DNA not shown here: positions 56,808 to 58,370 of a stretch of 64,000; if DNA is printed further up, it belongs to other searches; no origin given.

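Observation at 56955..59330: Single-polypeptide fusion of a pyridine-nucleotide-disulfide/FAD oxidoreductase to a NapH/CcoG-type membrane polyferredoxin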

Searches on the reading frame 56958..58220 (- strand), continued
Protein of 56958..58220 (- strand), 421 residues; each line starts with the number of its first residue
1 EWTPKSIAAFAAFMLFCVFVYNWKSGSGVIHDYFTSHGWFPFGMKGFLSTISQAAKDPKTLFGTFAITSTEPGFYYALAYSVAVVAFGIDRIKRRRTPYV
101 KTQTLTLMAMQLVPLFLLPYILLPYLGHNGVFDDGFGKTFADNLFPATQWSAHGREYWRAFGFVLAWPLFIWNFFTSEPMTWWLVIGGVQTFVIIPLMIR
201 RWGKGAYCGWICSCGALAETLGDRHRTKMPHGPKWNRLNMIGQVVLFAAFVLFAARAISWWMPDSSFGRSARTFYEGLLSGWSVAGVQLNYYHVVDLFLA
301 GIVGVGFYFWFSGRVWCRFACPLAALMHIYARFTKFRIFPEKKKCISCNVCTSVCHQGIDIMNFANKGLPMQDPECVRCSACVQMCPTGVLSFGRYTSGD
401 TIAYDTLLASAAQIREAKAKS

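Call 51: find_encoding_contigs(protein=P0240, flank=7000, max_places=2)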
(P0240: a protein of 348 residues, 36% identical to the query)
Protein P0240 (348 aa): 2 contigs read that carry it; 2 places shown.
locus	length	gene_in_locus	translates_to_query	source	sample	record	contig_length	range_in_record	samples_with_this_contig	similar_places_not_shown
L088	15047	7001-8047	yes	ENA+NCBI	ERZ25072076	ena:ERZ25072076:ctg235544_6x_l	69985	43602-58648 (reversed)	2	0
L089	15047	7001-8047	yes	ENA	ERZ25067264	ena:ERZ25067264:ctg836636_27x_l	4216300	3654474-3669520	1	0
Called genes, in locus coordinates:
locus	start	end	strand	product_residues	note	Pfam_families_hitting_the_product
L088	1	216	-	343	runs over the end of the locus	PF04166:PdxA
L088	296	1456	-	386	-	PF01408:GFO_IDH_MocA, PF02894:GFO_IDH_MocA_C, PF22725:GFO_IDH_MocA_C3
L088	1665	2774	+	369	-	PF02746:MR_MLE_N (weak), PF13378:MR_MLE_C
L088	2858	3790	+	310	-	PF01557:FAA_hydrolase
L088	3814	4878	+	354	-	PF01408:GFO_IDH_MocA, PF02894:GFO_IDH_MocA_C, PF22725:GFO_IDH_MocA_C3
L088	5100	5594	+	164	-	PF00578:AhpC-TSA, PF08534:Redoxin, PF00085:Thioredoxin (faint), PF13098:Thioredoxin_2 (weak), PF13905:Thioredoxin_8 (weak)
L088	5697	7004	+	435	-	PF00890:FAD_binding_2 (faint), PF01266:DAO (faint), PF07992:Pyr_redox_2, PF13454:NAD_binding_9 (faint), PF13738:Pyr_redox_3 (weak), PF00070:Pyr_redox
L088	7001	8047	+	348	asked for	PF12801:Fer4_5 (weak), PF12838:Fer4_7 (faint), PF13237:Fer4_10 (faint), PF13187:Fer4_9 (weak), PF14697:Fer4_21 (weak), PF00037:Fer4 (weak)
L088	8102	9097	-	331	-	PF14583:Pectate_lyase22, PF26549:Tricorn_N (faint), PF14583:Pectate_lyase22 (weak), PF07676:PD40 (faint)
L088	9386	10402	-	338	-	PF00389:2-Hacid_dh, PF02826:2-Hacid_dh_C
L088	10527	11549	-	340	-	PF00389:2-Hacid_dh, PF02826:2-Hacid_dh_C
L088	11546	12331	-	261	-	PF03328:HpcH_HpaI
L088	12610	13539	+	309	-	PF18912:DZR_2, PF00156:Pribosyltran (weak)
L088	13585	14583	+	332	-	PF00044:Gp_dh_N, PF02800:Gp_dh_C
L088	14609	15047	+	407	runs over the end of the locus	PF00162:PGK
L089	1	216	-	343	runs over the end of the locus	PF04166:PdxA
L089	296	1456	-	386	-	PF01408:GFO_IDH_MocA, PF02894:GFO_IDH_MocA_C, PF22725:GFO_IDH_MocA_C3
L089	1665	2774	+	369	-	PF02746:MR_MLE_N (weak), PF13378:MR_MLE_C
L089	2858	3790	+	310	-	PF01557:FAA_hydrolase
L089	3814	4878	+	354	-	PF01408:GFO_IDH_MocA, PF02894:GFO_IDH_MocA_C, PF22725:GFO_IDH_MocA_C3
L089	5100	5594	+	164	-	PF00578:AhpC-TSA, PF08534:Redoxin, PF00085:Thioredoxin (faint), PF13098:Thioredoxin_2 (weak), PF13905:Thioredoxin_8 (weak)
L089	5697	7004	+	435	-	PF00890:FAD_binding_2 (faint), PF01266:DAO (faint), PF07992:Pyr_redox_2, PF13454:NAD_binding_9 (faint), PF13738:Pyr_redox_3 (weak), PF00070:Pyr_redox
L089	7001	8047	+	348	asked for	PF12801:Fer4_5 (weak), PF12838:Fer4_7 (faint), PF13237:Fer4_10 (faint), PF13187:Fer4_9 (weak), PF14697:Fer4_21 (weak), PF00037:Fer4 (weak)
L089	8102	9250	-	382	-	PF14583:Pectate_lyase22, PF07676:PD40 (faint), PF26549:Tricorn_N (faint), PF14583:Pectate_lyase22 (weak)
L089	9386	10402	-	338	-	PF00389:2-Hacid_dh, PF02826:2-Hacid_dh_C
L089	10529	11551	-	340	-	PF00389:2-Hacid_dh, PF02826:2-Hacid_dh_C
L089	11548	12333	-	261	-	PF03328:HpcH_HpaI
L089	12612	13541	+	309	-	PF18912:DZR_2, PF00156:Pribosyltran (weak)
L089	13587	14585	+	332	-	PF00044:Gp_dh_N, PF02800:Gp_dh_C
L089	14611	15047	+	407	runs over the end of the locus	PF00162:PGK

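Call 52: find_encoding_contigs(protein=P0259, flank=7000, max_places=1)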
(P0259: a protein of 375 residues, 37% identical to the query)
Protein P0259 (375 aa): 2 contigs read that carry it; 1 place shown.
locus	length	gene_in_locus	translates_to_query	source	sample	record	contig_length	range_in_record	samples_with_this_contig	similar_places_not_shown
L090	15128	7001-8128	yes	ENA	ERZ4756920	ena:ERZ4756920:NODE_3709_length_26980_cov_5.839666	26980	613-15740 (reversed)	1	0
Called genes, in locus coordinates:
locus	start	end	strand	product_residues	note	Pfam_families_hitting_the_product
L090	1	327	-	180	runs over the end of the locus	PF00440:TetR_N, PF16925:TetR_C_13, PF21993:TetR_C_13_2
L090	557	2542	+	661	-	PF00723:Glyco_hydro_15, PF22422:MGH1-like_GH (weak), PF00723:Glyco_hydro_15 (weak)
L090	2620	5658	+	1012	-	PF04055:Radical_SAM, PF13489:Methyltransf_23, PF01209:Ubie_methyltran, PF08241:Methyltransf_11, PF08242:Methyltransf_12 (weak), PF13649:Methyltransf_25, PF13847:Methyltransf_31, PF18978:DUF5714, +1 more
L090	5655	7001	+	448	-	PF07992:Pyr_redox_2, PF00070:Pyr_redox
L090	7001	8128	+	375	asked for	PF12801:Fer4_5 (faint), PF12837:Fer4_6 (faint), PF13237:Fer4_10 (weak), PF13187:Fer4_9 (weak), PF14697:Fer4_21 (weak)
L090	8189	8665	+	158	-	-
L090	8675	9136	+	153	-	-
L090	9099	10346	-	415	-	PF26314:MptA_B_family, PF09594:GT87 (weak)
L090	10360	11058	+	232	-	PF13641:Glyco_tranf_2_3, PF00535:Glycos_transf_2, PF12804:NTP_transf_3 (weak)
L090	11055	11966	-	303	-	PF04784:DUF547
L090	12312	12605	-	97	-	PF13683:rve_3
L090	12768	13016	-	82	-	PF17762:HTH_ParB (weak)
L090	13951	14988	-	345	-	PF12715:Abhydrolase_7, PF01738:DLH (faint), PF05448:AXE1, PF00326:Peptidase_S9, PF22244:GCE_fung (faint)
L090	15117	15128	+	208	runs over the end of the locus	?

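Call 57: search_solved_structures(query=A2, max_evalue=1)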
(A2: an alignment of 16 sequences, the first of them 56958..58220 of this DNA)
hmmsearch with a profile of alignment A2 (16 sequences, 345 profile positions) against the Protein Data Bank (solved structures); distinct sequences matched with E-value up to 1: 222 (the best 60 are shown).
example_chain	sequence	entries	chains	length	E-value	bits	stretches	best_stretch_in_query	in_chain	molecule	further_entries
9sfi_T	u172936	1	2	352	5.4e-22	81.6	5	251-331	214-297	4Fe-4S ferredoxin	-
9sw6_G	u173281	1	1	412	3.1e-16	62.7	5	302-335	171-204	Polyferredoxin protein MvhB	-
9sw6_H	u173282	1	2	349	4.6e-16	62.1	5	267-334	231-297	Tungsten formylmethanofuran dehydrogenase, subunit F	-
9sfi_O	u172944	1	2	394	4.9e-16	62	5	276-332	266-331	Ferredoxin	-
5t5i_F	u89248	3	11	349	1.7e-15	60.2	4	302-339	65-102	Tungsten formylmethanofuran dehydrogenase subunit fwdF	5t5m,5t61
7bkb_K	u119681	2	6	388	1.3e-13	54.1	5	302-333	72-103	Formylmethanofuran dehydrogenase, subunit F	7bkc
7p5h_A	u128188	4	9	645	2.5e-10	43.2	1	271-331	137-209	Fe-hydrogenase, subunit alpha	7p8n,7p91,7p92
1kqf_B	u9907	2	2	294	1.1e-07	34.6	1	264-332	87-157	FORMATE DEHYDROGENASE, NITRATE-INDUCIBLE, IRON-SULFUR SUBUNIT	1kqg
9sfi_A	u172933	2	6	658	3.2e-07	33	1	304-332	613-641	CoB--CoM heterodisulfide reductase iron-sulfur subunit A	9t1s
7z0s_F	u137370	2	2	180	7.4e-07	31.8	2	304-329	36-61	Formate hydrogenlyase subunit 6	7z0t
8jze_c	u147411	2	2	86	8.4e-07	31.7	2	306-341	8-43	Photosystem I PsaC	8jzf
7bkb_L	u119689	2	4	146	9.6e-07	31.5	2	302-328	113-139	Formylmethanofuran dehydrogenase, subunit G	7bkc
8e9g_I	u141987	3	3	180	1e-06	31.3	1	303-331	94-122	NADH-quinone oxidoreductase subunit I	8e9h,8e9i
7np8_A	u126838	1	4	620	1.6e-06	30.8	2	272-327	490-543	Coenzyme F420-dependent sulfite reductase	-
8jw0_c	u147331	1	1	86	2.2e-06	30.3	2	306-342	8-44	Photosystem I PsaC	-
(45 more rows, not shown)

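Call 58: search_protein_families(library=ncbifam, proteins=[window:56958-58220:-, L090:5655-7001:+, L089:5697-7004:+, L090:2620-5658:+], max_evalue=0.00001)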
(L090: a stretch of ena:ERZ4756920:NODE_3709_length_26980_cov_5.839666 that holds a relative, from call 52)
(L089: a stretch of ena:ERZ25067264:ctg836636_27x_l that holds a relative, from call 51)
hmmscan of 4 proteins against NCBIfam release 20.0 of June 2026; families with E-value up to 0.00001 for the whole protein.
window:56958-58220:- (421 aa): 12 families
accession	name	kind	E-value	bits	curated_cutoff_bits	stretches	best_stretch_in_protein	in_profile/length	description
TIGR02163.1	napH_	subfamily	1.4e-15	57.5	213.05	1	164-393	41-253/255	NapH/MauN family ferredoxin-type protein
NF007013.0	PRK09477.1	equivalog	3.5e-11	42.7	234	1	166-395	66-278/286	quinol dehydrogenase ferredoxin subunit NapH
NF043039.1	HgcAB_like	equivalog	1.5e-08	34.7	285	1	266-391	241-349/350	HgcAB-like fusion protein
NF038196.1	ferrodoxin_EFR1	subfamily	5.7e-08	33.1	75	1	334-398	175-236/242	EFR1 family ferrodoxin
NF046105.1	TransRegNosR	equivalog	9.2e-08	30.8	1000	0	170-225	470-518/680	transcriptional regulator NosR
NF042909.1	FMH_DH_FwdF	exception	1.7e-07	30.6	375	1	316-395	232-315/336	tungsten-dependent formylmethanofuran dehydrogenase subunit FwdF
NF006221.0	PRK08348.1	subfamily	3.2e-07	30.1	124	1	337-393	38-94/136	NADH-plastoquinone oxidoreductase subunit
NF040864.1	HgcB_ferredoxin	equivalog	3.2e-07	30.1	99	1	341-392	12-62/93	mercury methylation ferredoxin HgcB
NF040763.1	FeFe_hydrog_A6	exception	3.7e-07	28.9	765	1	336-392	138-206/571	NADH-dependent [FeFe] hydrogenase, group A6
NF007382.0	PRK09898.1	equivalog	1.7e-06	27.7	213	1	317-392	131-199/208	ferredoxin-like protein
TIGR04395.1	cutC_activ_rSAM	equivalog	2.3e-06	27.1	360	1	334-392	45-104/309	choline TMA-lyase-activating enzyme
NF006183.0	PRK08318.1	equivalog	2.6e-06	26.5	335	1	341-399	340-403/422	NAD-dependent dihydropyrimidine dehydrogenase subunit PreA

L090:5655-7001:+ (448 aa): 43 families (the best 25 are shown)
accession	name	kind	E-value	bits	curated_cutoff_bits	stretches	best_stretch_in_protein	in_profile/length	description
NF045765.1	PhenlGlyoxDHPadH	equivalog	2.1e-54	185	475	1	2-370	3-369/416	NADH-dependent phenylglyoxylate dehydrogenase subunit epsilon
NF041682.1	ant_diox_AndAa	equivalog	4.5e-41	140.9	650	1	3-317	5-317/406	anthranilate 1,2-dioxygenase system ferredoxin--NAD(+) reductase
NF042949.2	3PPDioc_HcaD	equivalog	1.6e-40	139.1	450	1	3-312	3-308/386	3-phenylpropionate/cinnamic acid dioxygenase ferredoxin--NAD(+) reductase subunit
TIGR03385.1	CoA_CoA_reduc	equivalog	9e-38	130.2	578.8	1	4-336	2-340/439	CoA-disulfide reductase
NF007123.0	PRK09564.1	equivalog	6.5e-37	127.3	458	1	3-334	2-339/444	CoA-disulfide reductase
TIGR02374.1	nitri_red_nirB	equivalog_domain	5.9e-34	117.6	578.35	1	5-282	2-281/794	nitrite reductase large subunit NirB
NF003437.0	PRK04965.1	equivalog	5.1e-32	111.3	392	1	4-282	5-278/378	NADH:flavorubredoxin reductase NorW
NF007286.0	PRK09754.1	equivalog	5.6e-28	97.8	447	1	4-311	6-308/400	phenylpropionate dioxygenase ferredoxin reductase subunit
NF046103.1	NOXase_Strep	equivalog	5.6e-24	84.9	600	1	5-312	3-314/442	H2O-forming NADH oxidase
TIGR02053.1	MerA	equivalog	1.6e-23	83.5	454.45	1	71-316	104-336/465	mercury(II) reductase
NF011565.0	PRK14989.1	subfamily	4.2e-22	78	883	1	27-281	31-285/847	nitrite reductase large subunit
TIGR01350.1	lipoamide_DH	equivalog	3.5e-20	72.2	408.8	1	67-311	100-331/461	dihydrolipoyl dehydrogenase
NF010037.0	PRK13512.1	equivalog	4.3e-19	68.7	394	1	1-336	1-337/438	CoA-disulfide reductase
NF004776.0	PRK06116.1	equivalog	1.4e-18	67.2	480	1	67-280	104-306/450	glutathione-disulfide reductase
NF004991.0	PRK06370.1-3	subfamily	1.2e-17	63.7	620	1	92-282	159-346/509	FAD-containing oxidoreductase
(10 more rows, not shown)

L089:5697-7004:+ (435 aa): 38 families (the best 25 are shown)
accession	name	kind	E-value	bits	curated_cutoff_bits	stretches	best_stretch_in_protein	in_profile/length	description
NF045765.1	PhenlGlyoxDHPadH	equivalog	2.1e-59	201.5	475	1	3-381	3-379/416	NADH-dependent phenylglyoxylate dehydrogenase subunit epsilon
TIGR02374.1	nitri_red_nirB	equivalog_domain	8.3e-51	173.3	578.35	1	7-318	3-309/794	nitrite reductase large subunit NirB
TIGR03385.1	CoA_CoA_reduc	equivalog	3.2e-46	158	578.8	1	6-337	3-340/439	CoA-disulfide reductase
NF042949.2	3PPDioc_HcaD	equivalog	1e-44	152.9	450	1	4-314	3-308/386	3-phenylpropionate/cinnamic acid dioxygenase ferredoxin--NAD(+) reductase subunit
NF041682.1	ant_diox_AndAa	equivalog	1.7e-44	152.1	650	1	2-339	3-337/406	anthranilate 1,2-dioxygenase system ferredoxin--NAD(+) reductase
NF003437.0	PRK04965.1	equivalog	4.5e-43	147.7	392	1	1-283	1-277/378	NADH:flavorubredoxin reductase NorW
NF007123.0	PRK09564.1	equivalog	1.2e-42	146.2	458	1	4-318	2-321/444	CoA-disulfide reductase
NF046103.1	NOXase_Strep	equivalog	1.5e-39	136.3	600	1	6-315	3-315/442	H2O-forming NADH oxidase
NF007286.0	PRK09754.1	equivalog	1.2e-31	109.9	447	1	3-313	4-308/400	phenylpropionate dioxygenase ferredoxin reductase subunit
NF011565.0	PRK14989.1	subfamily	2.8e-26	91.8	883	1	3-282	4-284/847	nitrite reductase large subunit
TIGR02053.1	MerA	equivalog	3.8e-26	92.1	454.45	1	95-337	124-355/465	mercury(II) reductase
TIGR01350.1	lipoamide_DH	equivalog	4.8e-22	78.3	408.8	1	96-284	127-312/461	dihydrolipoyl dehydrogenase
NF010037.0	PRK13512.1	equivalog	5.5e-22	78.2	394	1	4-337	3-337/438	CoA-disulfide reductase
NF004991.0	PRK06370.1-3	subfamily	1.1e-17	63.8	620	1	96-281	160-342/509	FAD-containing oxidoreductase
NF010311.1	PRK13748.1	subfamily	4.7e-17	62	600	1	56-337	185-450/560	mercury(II) reductase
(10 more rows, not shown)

L090:2620-5658:+ (1012 aa): 71 families (the best 25 are shown)
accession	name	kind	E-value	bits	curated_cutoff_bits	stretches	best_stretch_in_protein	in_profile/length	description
NF008823.0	PRK11873.1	subfamily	1.5e-67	228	263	1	538-711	63-232/272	arsenite methyltransferase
NF040538.1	methyl_ArsM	equivalog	2e-53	181.9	500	2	621-732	167-282/356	arsinothricin biosynthesis methyltransferase ArsM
NF041537.1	ArsM_AhpD_UU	exception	5.1e-42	143.9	510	1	523-707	47-227/345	arsenite methyltransferase/AhpD domain selenoprotein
NF047649.1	MTase_UXPK_star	exception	7.2e-40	136.8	460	1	525-710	50-231/283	methyltransferase/UXPK-star double selenoprotein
NF041536.1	ArsM_DUF2284_UU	exception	7.4e-37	126.8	575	1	522-709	46-229/459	arsenite methyltransferase/DUF2284 domain selenoprotein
NF038099.1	AsSugarArsM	exception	9.7e-37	126.8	400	1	500-727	5-238/321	arsenosugar biosynthesis arsenite methyltransferase ArsM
NF049973.1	radical_Rv1681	equivalog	3.5e-33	114.9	380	1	100-284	73-256/326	Rv1681 family radical SAM protein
NF045648.2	2X_seleno_MbdU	exception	5.2e-29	101.5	600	1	760-990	32-265/468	metal-binding double selenoprotein MbdU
TIGR03962.1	mycofact_rSAM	equivalog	9.8e-29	100.6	265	1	105-384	18-294/339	mycofactocin radical SAM maturase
TIGR04250.1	SCM_rSAM_ScmE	equivalog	3.6e-26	91.9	400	1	103-263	7-166/358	SynChlorMet cassette radical SAM/SPASM protein ScmE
TIGR04545.1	rSAM_ahbD_hemeb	equivalog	7.6e-26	91.3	500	1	105-285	6-185/339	heme b synthase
TIGR04053.2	TIGR04053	equivalog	1.6e-24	86.8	395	1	106-319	15-232/366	TIGR04053 family radical SAM/SPASM domain-containing protein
NF045574.1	sacti_mat_StsB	exception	2.5e-24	86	625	1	97-386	94-373/466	StsB family radical SAM/SPASM domain sactipeptide maturase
TIGR04055.1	rSAM_NirJ2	equivalog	4.1e-24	85.7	500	1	106-386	7-287/326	putative heme d1 biosynthesis radical SAM protein NirJ2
NF045667.1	MTase_DVU1556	equivalog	6.4e-23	81.3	155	1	548-703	18-161/213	DVU_1556 family methyltransferase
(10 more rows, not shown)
